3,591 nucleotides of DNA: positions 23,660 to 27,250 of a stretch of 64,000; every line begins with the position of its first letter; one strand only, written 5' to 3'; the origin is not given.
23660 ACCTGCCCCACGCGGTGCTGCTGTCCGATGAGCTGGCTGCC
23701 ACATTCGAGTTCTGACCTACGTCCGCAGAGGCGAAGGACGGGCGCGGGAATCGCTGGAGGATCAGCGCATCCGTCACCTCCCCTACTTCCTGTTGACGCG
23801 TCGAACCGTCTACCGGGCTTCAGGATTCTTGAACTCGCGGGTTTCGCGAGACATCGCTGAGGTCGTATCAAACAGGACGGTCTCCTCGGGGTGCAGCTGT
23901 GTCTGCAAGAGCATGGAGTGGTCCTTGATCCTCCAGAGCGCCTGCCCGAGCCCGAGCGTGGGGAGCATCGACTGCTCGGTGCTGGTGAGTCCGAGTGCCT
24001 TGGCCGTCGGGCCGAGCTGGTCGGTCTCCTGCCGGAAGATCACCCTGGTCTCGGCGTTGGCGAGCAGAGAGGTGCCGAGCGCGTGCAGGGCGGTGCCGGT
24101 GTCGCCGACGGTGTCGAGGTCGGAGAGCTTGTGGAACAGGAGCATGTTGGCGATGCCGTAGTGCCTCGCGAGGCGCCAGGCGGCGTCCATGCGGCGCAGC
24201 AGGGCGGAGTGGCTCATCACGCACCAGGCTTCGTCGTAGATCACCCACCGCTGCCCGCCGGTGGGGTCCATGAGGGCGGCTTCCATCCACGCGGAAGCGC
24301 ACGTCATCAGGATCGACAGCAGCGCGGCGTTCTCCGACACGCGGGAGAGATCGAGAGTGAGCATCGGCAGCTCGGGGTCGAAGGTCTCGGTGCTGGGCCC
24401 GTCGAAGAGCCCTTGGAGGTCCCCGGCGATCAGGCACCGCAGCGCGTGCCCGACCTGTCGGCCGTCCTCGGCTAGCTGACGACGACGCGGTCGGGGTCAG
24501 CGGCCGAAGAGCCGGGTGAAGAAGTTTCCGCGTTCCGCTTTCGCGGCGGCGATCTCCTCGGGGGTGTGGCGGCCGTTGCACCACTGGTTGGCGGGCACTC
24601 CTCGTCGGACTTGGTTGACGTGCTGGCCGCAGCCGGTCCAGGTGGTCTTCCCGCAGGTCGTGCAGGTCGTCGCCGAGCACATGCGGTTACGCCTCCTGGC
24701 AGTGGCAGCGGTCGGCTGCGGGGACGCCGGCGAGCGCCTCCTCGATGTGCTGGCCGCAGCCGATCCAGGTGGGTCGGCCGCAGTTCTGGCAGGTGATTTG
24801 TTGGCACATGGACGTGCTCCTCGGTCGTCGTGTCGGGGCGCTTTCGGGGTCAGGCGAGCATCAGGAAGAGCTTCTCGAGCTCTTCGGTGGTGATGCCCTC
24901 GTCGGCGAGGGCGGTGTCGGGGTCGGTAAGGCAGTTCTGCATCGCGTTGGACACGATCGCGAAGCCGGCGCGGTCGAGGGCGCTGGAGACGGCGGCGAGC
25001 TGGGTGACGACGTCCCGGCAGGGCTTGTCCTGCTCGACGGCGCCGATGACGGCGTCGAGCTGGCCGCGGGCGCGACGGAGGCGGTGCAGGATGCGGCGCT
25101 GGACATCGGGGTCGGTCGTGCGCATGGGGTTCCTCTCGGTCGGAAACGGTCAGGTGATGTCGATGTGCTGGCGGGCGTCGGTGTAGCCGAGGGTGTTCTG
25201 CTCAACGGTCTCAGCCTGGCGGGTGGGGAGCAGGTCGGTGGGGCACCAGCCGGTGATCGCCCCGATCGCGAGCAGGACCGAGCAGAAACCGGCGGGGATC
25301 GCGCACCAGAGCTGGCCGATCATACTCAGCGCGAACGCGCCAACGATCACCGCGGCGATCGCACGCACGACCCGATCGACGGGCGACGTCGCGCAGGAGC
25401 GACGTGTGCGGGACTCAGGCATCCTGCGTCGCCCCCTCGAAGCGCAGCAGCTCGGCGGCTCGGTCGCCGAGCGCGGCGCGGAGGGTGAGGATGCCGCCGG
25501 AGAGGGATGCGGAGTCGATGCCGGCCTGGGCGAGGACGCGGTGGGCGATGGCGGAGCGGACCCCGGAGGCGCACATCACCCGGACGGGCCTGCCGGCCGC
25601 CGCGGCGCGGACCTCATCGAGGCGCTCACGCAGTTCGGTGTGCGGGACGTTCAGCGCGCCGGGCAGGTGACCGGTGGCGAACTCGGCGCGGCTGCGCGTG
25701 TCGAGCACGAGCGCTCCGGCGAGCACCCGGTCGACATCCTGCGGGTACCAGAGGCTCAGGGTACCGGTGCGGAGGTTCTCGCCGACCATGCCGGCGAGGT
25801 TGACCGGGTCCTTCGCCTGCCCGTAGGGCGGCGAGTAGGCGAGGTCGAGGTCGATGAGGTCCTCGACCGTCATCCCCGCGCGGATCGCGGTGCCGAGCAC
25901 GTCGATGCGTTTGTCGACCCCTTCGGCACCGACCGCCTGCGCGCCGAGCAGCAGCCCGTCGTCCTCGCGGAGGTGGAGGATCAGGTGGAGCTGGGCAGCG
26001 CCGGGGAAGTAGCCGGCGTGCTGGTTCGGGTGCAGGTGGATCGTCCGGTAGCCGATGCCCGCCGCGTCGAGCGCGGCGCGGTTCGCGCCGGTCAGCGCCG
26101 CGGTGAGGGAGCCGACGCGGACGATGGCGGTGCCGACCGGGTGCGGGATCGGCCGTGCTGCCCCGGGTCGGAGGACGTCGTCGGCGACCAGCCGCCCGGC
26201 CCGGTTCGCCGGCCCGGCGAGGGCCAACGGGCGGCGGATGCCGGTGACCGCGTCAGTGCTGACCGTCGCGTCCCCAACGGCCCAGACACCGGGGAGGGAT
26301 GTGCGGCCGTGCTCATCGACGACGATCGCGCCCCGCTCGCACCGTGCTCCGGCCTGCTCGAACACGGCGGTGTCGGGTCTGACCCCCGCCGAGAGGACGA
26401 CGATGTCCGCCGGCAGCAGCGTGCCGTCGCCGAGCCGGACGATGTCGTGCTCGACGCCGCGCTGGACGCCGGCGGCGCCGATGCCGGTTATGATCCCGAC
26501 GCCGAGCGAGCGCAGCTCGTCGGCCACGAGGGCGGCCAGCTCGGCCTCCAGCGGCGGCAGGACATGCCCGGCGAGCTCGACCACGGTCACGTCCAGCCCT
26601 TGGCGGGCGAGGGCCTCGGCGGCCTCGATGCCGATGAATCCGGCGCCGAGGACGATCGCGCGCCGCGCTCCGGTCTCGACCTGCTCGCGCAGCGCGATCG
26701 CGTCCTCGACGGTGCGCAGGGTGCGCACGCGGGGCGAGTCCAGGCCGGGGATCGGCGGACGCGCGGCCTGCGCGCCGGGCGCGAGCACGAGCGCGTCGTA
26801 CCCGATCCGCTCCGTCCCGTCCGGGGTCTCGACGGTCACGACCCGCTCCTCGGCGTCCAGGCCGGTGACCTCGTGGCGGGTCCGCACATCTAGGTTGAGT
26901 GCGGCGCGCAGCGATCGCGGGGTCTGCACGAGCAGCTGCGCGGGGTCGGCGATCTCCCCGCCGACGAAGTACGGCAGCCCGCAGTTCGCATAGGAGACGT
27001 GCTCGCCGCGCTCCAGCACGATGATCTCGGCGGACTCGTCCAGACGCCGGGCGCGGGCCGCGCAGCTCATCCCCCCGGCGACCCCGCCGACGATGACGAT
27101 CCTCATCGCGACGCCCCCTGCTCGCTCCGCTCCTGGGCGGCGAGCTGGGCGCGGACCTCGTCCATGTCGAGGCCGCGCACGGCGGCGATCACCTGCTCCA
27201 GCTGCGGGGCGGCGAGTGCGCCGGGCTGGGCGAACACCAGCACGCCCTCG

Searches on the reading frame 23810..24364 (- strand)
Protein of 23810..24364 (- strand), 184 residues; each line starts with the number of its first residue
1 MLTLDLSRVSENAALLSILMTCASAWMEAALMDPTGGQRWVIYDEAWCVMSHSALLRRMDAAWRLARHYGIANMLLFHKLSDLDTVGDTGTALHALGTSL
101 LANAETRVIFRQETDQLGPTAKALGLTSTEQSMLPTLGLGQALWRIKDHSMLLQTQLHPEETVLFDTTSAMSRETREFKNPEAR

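Call 8: search_protein_families(library=pfam, max_evalue=0.01, proteins=[window:23810-24364:-])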
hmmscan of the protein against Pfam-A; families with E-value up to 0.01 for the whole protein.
window:23810-24364:- (184 aa): 0 families

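Call 9: search_protein_families(library=ncbifam, max_evalue=0.01, proteins=[window:23810-24364:-])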
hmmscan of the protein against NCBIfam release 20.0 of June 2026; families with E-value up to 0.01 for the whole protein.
window:23810-24364:- (184 aa): 0 families

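Call 51: search_protein_families(library=phrogs, max_evalue=0.001, proteins=[window:23810-24364:-])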
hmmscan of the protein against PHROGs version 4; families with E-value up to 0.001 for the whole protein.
window:23810-24364:- (184 aa): 0 families

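Call 84: search_protein_families(library=pfam, max_evalue=5, proteins=[window:23810-24364:-])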
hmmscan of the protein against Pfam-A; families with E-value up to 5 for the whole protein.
window:23810-24364:- (184 aa): 0 families

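Call 85: search_dna_similar(query=window:23810-24364:-, collection=plasmids, mode=protein, max_rows=10, max_evalue=0.001)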
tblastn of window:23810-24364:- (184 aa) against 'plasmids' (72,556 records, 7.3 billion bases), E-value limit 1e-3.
Records with a match: 114; places in all: 118; records where one place covers at least 80% of the query: 113.
Best place of each record, by identity: 60-80% 1; <60% 113.
By first word of the organism name: Streptomyces 73; Pseudonocardia 8; Clavibacter 8; Arthrobacter 5; Microbacterium 3; Iamia 2; Kitasatospora 2; Dermacoccus 2; Pimelobacter 2; Leifsonia 1; and 8 more.
By predicted mobility (MOB-suite, as given by PLSDB): non-mobilizable 77; mobilizable 29; conjugative 8.
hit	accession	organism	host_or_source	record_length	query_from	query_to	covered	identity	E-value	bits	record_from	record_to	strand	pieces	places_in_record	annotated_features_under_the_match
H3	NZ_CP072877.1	Microbacterium sp. NIBRBAC000506063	cell culture,sludge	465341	1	182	99%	67.6%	2e-66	277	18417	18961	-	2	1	none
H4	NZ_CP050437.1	Streptomyces sp. SNU607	Copris tripartitus,Whole organism,gut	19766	1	171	93%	51.4%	1e-49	178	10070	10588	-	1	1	ATP-binding protein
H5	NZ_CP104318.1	Streptomyces angustmyceticus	whole organism,soil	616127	1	172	93%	49.4%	3e-43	160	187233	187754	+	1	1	ATP-binding protein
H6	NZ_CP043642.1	Leifsonia shinshuensis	pure culture,soil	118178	12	168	85%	43.9%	1e-38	147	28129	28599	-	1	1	ATP-binding protein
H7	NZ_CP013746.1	Arthrobacter alpinus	Permafrost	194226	16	171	85%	42.9%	1e-36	141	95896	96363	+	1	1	hypothetical protein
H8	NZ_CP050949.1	Iamia sp. SCSIO 61187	whole organism,ocean sediment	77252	2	171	91%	38.7%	6e-17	112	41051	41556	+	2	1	hypothetical protein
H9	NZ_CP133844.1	Citricoccus sp. I39-566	cell culture,Oceanic seawater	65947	16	167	83%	42.8%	2e-32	129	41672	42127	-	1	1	conjugal transfer protein TraC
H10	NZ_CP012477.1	Arthrobacter sp. ERGS1:01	single,stream water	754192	10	171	88%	38.9%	3e-33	131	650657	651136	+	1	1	hypothetical protein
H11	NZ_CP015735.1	Arthrobacter sp. U41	Purified bacterial strains from deep ...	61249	18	171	84%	38.1%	3e-28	117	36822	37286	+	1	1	hypothetical protein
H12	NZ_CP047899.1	Pseudarthrobacter psychrotolerans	Single cell,Antarctic soil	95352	18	171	84%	38.1%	4e-28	116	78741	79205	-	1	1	conjugal transfer protein TraC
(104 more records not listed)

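Call 86: get_annotated_region(hit=H3, flank=12000)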
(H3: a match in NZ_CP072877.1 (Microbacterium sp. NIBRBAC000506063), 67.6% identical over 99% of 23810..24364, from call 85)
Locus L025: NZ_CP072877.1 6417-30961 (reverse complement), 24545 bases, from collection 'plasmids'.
description: Microbacterium sp. NIBRBAC000506063 plasmid unnamed, complete sequence
organism: Microbacterium sp. NIBRBAC000506063 (NCBI taxid 2734618)
taxonomy: Bacteria; Actinomycetota; Actinomycetes; Micrococcales; Microbacteriaceae; Microbacterium; Microbacterium sp. NIBRBAC000506063
host: -; source: cell culture,sludge; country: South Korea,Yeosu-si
typing (MOB-suite, as given by PLSDB): non-mobilizable
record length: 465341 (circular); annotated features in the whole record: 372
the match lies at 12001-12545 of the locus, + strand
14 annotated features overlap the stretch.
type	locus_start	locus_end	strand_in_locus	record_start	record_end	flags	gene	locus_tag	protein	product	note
CDS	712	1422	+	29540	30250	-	-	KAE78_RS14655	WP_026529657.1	helix-turn-helix domain-containing protein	-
CDS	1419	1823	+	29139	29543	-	-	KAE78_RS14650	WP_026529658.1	hypothetical protein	-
CDS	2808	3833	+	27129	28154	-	-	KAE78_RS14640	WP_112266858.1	ParB N-terminal domain-containing protein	-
CDS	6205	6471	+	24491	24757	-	-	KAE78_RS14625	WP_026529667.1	DUF6112 family protein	-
CDS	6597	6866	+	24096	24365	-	-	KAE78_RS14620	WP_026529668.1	DUF6112 family protein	-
CDS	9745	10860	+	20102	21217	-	-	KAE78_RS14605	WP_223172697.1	hypothetical protein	-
CDS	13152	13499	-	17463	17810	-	-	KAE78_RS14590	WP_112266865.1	metalloregulator ArsR/SmtB family transcription factor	GO:0006355 - regulation of DNA-templated transcription [Evidence IEA]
CDS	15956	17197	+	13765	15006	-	-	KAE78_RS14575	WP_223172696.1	MFS transporter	GO:0055085 - transmembrane transport [Evidence IEA]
CDS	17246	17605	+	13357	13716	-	-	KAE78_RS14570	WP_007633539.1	metalloregulator ArsR/SmtB family transcription factor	GO:0006355 - regulation of DNA-templated transcription [Evidence IEA]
CDS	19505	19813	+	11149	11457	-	-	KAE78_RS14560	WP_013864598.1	hypothetical protein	-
CDS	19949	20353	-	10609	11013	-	-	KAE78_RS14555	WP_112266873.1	arsenate reductase ArsC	-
CDS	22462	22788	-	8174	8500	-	trxA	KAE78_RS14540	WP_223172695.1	thioredoxin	-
CDS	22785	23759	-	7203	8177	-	trxB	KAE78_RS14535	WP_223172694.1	thioredoxin-disulfide reductase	-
CDS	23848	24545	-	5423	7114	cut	-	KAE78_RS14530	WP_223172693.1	hypothetical protein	-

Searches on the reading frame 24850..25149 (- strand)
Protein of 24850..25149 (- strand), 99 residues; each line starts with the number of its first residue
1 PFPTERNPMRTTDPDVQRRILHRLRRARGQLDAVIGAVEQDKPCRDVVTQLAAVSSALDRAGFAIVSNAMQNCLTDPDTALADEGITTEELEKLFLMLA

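Call 93: search_protein_families(library=pfam, max_evalue=0.001, proteins=[window:24850-25149:-])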
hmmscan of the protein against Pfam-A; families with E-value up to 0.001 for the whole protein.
window:24850-25149:- (99 aa): 1 family
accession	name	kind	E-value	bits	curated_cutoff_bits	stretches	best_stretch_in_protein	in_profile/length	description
PF02583.22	Trns_repr_metal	-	1.1e-21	77.4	22.8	1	18-94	3-75/78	Metal-sensitive transcriptional repressor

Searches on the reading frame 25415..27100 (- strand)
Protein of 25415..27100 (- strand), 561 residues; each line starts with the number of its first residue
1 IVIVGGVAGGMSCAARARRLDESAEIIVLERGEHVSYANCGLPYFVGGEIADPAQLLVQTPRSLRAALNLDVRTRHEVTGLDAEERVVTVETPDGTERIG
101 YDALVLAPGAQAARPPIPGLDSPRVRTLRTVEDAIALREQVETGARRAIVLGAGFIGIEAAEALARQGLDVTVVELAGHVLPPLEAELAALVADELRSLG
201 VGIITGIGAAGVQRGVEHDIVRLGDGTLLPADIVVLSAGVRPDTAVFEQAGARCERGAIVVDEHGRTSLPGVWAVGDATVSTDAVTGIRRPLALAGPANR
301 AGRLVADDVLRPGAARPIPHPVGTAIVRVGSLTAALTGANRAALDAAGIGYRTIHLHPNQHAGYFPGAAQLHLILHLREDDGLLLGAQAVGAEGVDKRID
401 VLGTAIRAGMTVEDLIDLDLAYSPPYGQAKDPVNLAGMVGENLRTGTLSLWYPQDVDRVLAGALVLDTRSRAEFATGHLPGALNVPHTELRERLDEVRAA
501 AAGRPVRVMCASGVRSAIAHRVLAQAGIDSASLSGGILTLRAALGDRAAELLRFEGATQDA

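Call 93: search_protein_families(library=pfam, max_evalue=0.001, proteins=[window:25415-27100:-])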
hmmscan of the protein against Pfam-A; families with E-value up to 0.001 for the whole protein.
window:25415-27100:- (561 aa): 9 families
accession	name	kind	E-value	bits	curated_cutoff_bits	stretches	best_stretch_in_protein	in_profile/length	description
PF07992.20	Pyr_redox_2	-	3.4e-59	201.1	26.1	1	1-279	3-277/291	Pyridine nucleotide-disulphide oxidoreductase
PF00070.33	Pyr_redox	-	5.4e-14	52.9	22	1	147-213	1-67/82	Pyridine nucleotide-disulphide oxidoreductase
PF00581.25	Rhodanese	-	5.1e-11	43.4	22.2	1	464-537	15-96/102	Rhodanese-like domain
PF02852.28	Pyr_redox_dim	-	2.7e-09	37.6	25.3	1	329-427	6-103/110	Pyridine nucleotide-disulphide oxidoreductase, dimerisation domain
PF13738.12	Pyr_redox_3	-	1.2e-08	35.1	30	1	64-276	90-305/305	Pyridine nucleotide-disulphide oxidoreductase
PF01266.30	DAO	-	7.8e-08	32.7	27.9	1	48-126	144-222/353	FAD dependent oxidoreductase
PF13450.12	NAD_binding_8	-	2.8e-07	31.2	21.9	0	150-179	1-30/68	NAD(P)-binding Rossmann-like domain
PF03486.20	HI0933_like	-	5.8e-06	26.4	50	0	147-177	2-32/244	HI0933-like protein Rossmann domain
PF01593.30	Amino_oxidase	-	0.00024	20.9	19.8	0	59-116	205-267/443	Flavin containing amine oxidoreductase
